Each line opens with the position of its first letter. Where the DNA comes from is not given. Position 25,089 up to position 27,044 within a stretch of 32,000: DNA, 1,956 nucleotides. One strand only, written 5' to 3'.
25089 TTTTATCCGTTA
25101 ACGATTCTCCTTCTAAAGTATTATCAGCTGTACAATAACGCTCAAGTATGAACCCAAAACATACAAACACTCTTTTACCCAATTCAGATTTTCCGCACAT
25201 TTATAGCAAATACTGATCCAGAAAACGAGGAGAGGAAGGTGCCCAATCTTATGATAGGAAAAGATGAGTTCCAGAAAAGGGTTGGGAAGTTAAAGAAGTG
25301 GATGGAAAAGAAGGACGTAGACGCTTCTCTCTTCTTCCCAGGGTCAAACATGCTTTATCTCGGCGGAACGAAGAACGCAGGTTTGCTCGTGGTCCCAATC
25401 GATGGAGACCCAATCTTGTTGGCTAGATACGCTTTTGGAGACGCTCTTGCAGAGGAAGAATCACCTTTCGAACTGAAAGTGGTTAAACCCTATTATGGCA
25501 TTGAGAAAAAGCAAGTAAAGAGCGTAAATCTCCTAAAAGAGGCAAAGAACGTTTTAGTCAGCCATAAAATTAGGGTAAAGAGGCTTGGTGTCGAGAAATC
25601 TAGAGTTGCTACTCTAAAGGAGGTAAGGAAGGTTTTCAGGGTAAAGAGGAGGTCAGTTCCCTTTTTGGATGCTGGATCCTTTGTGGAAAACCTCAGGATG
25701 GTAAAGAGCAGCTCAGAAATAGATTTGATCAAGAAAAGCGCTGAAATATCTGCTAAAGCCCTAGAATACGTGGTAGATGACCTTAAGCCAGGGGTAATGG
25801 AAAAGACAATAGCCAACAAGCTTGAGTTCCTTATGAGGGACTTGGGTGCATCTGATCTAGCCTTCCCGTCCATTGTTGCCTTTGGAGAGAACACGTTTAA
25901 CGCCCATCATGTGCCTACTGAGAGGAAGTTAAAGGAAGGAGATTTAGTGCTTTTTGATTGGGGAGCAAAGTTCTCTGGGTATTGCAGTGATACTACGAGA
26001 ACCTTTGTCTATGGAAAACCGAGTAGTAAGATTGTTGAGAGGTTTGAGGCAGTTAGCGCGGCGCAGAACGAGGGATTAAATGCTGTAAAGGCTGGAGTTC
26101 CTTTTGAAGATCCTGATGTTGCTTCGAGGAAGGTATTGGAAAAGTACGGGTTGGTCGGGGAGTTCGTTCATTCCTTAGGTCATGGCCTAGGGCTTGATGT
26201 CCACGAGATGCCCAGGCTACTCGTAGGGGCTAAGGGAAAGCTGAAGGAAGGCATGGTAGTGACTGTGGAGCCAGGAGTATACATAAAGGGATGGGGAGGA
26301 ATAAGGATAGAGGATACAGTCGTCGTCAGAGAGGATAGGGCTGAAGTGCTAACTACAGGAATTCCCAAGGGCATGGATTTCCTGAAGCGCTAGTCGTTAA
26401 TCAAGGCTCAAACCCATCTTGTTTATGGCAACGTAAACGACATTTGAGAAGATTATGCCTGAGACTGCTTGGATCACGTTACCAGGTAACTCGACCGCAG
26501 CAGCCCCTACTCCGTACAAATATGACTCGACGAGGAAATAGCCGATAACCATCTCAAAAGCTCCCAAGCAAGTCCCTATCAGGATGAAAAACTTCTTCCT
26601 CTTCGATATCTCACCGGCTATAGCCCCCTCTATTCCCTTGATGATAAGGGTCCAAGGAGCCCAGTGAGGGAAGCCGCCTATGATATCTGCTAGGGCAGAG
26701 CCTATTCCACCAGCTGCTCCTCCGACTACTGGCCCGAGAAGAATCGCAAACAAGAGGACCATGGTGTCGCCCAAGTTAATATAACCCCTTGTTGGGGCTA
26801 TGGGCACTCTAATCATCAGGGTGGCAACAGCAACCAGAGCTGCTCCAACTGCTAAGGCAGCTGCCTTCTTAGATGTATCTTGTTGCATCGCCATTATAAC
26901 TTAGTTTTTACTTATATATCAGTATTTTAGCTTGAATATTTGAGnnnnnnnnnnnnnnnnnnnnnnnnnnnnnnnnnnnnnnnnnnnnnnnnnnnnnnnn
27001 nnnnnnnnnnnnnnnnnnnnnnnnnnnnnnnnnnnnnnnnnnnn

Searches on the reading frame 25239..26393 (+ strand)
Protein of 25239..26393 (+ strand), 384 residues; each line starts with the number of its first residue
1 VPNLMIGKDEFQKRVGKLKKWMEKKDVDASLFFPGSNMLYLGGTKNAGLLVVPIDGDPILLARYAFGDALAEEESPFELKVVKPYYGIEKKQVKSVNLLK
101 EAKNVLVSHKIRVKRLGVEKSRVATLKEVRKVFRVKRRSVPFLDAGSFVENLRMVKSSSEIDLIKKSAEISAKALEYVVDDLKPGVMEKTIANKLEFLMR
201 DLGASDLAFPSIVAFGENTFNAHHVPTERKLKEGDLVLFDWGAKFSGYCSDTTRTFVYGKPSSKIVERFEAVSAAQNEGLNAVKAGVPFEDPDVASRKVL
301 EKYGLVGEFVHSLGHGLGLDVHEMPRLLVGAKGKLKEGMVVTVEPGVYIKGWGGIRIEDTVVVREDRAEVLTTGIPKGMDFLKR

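Call 9: search_protein_families(library=pfam, proteins=[window:25239-26393:+], max_evalue=0.001)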
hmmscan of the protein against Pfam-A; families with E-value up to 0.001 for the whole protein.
window:25239-26393:+ (384 aa): 2 families
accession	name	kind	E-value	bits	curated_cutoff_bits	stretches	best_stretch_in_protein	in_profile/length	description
PF00557.29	Peptidase_M24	-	3.7e-70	236.4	23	1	163-365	2-208/208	Metallopeptidase family M24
PF01321.24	Creatinase_N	-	3.1e-13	50.8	22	1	14-155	1-128/128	Creatinase/Prolidase N-terminal domain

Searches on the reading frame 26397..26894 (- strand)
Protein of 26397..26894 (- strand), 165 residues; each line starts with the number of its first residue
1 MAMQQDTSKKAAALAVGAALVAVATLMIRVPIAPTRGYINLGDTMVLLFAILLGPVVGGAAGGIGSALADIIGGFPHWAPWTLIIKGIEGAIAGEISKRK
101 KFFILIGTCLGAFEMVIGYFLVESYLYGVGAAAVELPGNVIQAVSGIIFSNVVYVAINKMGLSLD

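Call 9: search_protein_families(library=pfam, proteins=[window:26397-26894:-], max_evalue=0.001)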
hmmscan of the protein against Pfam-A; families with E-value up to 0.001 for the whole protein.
window:26397-26894:- (165 aa): 2 families
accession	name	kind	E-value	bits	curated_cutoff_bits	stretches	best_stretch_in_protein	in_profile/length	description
PF07155.17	ECF-ribofla_trS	-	9.1e-40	136.9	26.7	1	7-158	3-171/172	ECF-type riboflavin transporter, S component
PF12822.12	ECF_trnsprt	-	1.3e-07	32.3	30.7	1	12-151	4-163/169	ECF transporter, substrate-specific component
